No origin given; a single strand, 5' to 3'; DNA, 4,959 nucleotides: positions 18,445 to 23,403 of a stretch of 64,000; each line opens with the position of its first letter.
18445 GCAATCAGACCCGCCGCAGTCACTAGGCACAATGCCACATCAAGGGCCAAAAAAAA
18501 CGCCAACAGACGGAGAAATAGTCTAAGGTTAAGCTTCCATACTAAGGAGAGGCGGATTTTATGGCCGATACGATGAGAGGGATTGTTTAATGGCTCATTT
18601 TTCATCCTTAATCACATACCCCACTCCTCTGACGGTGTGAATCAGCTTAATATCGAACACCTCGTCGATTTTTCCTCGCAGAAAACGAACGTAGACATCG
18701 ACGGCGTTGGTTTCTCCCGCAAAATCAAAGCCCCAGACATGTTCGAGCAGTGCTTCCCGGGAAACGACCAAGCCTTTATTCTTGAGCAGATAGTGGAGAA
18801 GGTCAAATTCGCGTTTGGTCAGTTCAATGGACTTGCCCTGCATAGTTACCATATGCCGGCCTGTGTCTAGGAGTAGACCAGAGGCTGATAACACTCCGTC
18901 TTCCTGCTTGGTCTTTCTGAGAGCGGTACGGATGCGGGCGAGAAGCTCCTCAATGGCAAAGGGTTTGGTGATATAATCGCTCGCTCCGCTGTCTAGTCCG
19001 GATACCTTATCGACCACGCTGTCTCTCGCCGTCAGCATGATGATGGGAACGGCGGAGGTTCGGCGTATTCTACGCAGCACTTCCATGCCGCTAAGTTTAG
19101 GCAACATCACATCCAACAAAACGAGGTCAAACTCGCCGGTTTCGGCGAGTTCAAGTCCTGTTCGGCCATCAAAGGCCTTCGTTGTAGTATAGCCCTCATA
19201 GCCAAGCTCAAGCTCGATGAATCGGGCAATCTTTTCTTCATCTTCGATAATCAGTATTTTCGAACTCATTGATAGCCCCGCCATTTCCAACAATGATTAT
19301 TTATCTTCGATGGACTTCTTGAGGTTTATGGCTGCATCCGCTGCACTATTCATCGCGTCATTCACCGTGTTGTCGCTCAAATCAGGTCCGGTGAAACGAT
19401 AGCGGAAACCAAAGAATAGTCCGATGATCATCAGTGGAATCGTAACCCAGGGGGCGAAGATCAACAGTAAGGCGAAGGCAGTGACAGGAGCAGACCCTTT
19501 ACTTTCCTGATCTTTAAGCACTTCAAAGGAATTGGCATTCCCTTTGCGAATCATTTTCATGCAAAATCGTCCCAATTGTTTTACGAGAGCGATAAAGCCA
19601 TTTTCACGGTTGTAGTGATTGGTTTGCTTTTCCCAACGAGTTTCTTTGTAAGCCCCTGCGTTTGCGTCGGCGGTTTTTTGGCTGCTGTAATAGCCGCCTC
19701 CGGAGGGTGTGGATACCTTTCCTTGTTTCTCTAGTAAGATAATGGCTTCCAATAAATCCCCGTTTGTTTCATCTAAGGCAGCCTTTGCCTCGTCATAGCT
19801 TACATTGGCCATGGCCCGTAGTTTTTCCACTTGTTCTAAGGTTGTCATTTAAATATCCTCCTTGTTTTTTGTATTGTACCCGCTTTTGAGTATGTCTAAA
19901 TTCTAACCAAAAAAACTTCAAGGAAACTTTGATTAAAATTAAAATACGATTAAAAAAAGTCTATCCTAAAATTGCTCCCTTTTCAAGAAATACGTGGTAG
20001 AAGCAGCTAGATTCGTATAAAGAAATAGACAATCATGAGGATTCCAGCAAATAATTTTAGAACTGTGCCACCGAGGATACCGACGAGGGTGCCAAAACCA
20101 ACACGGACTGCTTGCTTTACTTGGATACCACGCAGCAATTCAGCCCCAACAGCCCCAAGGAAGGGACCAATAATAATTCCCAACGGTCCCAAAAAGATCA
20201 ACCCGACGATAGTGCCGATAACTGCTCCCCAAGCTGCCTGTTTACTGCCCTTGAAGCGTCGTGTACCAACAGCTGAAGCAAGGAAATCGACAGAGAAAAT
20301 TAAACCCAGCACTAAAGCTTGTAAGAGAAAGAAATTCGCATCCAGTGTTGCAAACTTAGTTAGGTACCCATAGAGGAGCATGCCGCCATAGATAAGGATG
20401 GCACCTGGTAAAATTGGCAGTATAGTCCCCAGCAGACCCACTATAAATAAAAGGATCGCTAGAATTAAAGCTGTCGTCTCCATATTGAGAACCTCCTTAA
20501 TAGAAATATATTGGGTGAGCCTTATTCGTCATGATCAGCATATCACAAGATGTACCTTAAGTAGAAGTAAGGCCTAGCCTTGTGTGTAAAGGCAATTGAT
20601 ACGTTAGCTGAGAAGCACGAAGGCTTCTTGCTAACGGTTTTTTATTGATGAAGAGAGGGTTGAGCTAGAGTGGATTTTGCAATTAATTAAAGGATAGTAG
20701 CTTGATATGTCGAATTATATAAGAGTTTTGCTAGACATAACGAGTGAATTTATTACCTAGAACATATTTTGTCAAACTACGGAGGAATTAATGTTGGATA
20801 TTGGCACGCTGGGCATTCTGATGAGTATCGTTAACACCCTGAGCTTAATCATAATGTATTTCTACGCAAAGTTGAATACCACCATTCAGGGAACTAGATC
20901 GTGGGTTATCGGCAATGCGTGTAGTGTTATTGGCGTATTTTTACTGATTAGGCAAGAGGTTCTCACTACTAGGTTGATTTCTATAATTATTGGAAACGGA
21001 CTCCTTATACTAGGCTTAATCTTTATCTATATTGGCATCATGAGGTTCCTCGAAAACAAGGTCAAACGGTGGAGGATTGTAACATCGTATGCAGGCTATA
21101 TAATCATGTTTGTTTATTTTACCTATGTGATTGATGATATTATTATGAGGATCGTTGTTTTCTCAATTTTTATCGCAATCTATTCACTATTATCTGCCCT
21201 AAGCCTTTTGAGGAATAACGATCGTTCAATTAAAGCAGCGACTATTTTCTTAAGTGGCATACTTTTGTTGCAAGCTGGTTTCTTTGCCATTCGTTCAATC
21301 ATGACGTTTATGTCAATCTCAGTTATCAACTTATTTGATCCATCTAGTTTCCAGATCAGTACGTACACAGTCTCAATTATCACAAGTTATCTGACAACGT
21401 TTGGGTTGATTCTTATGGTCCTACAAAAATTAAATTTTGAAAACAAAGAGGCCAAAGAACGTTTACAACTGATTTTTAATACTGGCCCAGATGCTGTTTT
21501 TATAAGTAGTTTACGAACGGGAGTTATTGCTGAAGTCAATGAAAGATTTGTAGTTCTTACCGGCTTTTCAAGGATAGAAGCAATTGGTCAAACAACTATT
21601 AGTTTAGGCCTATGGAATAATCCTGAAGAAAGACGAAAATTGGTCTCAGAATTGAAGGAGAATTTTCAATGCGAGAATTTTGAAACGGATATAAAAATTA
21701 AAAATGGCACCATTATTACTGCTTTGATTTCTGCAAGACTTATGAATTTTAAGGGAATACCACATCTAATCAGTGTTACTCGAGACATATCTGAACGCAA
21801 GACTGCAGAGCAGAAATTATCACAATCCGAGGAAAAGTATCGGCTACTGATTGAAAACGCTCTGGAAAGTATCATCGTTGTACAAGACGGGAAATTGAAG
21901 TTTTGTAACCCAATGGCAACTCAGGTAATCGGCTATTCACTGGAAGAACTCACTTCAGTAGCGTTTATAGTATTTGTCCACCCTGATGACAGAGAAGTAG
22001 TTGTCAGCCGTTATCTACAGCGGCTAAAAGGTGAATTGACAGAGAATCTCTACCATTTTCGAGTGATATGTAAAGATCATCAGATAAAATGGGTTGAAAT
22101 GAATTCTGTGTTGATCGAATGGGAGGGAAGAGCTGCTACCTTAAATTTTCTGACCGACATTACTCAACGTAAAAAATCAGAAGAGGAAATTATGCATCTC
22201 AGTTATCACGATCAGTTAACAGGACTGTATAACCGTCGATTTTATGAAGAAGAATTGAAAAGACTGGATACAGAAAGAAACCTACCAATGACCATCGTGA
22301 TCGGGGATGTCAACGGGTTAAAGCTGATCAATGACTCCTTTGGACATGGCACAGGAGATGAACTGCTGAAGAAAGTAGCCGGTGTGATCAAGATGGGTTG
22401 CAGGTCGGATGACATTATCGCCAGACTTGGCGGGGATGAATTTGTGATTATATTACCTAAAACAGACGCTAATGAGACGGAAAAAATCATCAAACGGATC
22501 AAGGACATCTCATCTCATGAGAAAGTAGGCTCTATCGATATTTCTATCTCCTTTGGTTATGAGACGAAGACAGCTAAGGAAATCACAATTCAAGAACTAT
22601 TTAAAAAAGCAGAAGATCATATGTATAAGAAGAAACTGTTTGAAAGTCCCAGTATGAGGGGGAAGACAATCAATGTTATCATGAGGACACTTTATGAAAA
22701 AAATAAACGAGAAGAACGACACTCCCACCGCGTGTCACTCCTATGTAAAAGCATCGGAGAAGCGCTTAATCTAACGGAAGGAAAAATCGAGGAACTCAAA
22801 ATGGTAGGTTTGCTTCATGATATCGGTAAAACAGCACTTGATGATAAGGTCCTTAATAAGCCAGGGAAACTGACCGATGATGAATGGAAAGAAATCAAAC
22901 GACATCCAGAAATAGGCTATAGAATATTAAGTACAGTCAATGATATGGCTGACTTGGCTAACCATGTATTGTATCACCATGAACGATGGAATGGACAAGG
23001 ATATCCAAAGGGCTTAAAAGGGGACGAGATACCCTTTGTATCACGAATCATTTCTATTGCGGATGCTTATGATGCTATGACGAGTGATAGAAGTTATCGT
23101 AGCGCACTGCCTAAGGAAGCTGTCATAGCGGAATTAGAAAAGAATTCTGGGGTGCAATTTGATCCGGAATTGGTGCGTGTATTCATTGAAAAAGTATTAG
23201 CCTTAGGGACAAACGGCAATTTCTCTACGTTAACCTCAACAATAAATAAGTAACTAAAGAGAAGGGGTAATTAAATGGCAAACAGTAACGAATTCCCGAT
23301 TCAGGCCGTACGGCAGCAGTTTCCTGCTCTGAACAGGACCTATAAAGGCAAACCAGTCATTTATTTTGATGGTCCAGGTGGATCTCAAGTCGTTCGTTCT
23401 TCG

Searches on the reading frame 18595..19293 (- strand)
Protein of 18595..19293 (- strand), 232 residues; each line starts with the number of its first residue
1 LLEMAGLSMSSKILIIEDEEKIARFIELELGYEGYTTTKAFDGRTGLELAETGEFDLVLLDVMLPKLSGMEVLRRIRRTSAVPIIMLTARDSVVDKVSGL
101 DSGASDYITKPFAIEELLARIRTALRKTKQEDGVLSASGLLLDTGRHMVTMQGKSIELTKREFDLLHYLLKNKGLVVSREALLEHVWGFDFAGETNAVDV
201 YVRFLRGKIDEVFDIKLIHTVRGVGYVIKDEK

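Call 9: search_protein_families(library=pfam, proteins=[window:18595-19293:-], max_evalue=0.01)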
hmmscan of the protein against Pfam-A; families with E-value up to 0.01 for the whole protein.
window:18595-19293:- (232 aa): 2 families
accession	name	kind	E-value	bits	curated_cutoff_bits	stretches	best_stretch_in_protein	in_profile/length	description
PF00072.30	Response_reg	-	8.8e-29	100.4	30.2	1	13-122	1-111/111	Response regulator receiver domain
PF00486.34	Trans_reg_C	-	3.4e-27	94.8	26.2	1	153-227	1-76/77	Transcriptional regulatory protein, C terminal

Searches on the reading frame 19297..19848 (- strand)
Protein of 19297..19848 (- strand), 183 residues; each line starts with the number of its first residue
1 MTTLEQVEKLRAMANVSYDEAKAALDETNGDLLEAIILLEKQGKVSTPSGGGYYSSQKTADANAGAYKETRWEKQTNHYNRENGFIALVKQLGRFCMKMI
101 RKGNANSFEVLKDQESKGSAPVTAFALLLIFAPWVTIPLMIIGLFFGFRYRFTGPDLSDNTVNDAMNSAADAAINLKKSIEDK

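Call 9: search_protein_families(library=pfam, proteins=[window:19297-19848:-], max_evalue=0.01)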
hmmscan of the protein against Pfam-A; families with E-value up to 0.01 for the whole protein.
window:19297-19848:- (183 aa): 1 family
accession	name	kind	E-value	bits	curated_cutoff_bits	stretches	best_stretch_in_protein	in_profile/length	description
PF14242.11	DUF4342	-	0.00065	20.2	25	1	95-149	18-76/81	Domain of unknown function (DUF4342)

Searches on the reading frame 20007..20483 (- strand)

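Call 9: search_protein_families(library=pfam, proteins=[window:20007-20483:-], max_evalue=0.01)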
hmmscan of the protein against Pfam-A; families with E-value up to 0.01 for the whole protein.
window:20007-20483:- (158 aa): 2 families
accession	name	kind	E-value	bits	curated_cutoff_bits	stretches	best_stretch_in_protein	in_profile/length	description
PF04306.18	DUF456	-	2.9e-40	138.2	29.4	1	21-157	1-138/139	Protein of unknown function (DUF456)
PF06897.17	DUF1269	-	0.00024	21.8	26.9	1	83-122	1-40/100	Protein of unknown function (DUF1269)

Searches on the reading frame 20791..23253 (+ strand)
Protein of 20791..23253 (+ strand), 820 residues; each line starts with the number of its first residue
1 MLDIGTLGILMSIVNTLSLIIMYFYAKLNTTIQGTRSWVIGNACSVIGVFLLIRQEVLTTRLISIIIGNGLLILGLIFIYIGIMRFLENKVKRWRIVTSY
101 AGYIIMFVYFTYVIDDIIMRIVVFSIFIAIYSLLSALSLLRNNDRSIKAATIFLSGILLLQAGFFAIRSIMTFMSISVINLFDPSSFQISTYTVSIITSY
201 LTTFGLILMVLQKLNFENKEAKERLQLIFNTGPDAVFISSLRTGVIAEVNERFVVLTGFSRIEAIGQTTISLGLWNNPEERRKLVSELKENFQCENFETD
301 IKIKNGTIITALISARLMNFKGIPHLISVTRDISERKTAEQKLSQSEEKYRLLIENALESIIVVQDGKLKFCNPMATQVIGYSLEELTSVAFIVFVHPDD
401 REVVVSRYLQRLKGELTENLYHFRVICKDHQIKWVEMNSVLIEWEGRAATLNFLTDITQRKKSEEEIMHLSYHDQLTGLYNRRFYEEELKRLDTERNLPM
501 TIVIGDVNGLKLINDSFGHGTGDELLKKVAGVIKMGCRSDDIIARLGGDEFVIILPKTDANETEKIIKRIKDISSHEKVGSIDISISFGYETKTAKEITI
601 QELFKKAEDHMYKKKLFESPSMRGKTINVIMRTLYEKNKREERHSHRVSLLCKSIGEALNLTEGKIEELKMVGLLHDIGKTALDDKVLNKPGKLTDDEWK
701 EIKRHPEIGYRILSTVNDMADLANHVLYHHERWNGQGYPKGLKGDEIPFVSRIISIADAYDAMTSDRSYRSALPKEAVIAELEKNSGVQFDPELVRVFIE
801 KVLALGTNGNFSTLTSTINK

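Call 9: search_protein_families(library=pfam, proteins=[window:20791-23253:+], max_evalue=0.01)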
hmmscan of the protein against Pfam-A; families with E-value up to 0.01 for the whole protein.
window:20791-23253:+ (820 aa): 8 families
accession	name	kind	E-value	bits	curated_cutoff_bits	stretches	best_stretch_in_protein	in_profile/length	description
PF13487.12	HD_5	-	1.5e-38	132.7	27.2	1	629-794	2-170/170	HD domain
PF00990.26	GGDEF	-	6.3e-34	117.5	23.8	1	472-615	2-155/161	Diguanylate cyclase, GGDEF domain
PF01966.28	HD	-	8.5e-21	74.8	22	1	643-763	3-116/116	HD domain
PF13426.13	PAS_9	-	1.1e-17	64.6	27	2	233-335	1-103/103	PAS domain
PF00989.32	PAS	-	1.8e-16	60.6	22.6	2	223-333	1-113/113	PAS fold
PF13188.13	PAS_8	-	7.7e-12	45.1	21.8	2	348-389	1-44/65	PAS domain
PF08447.18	PAS_3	-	9.4e-11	42.3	25.6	1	371-447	3-81/89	PAS fold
PF08668.18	HDOD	-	4.5e-05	23.5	22.9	1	642-696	96-148/196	HDOD domain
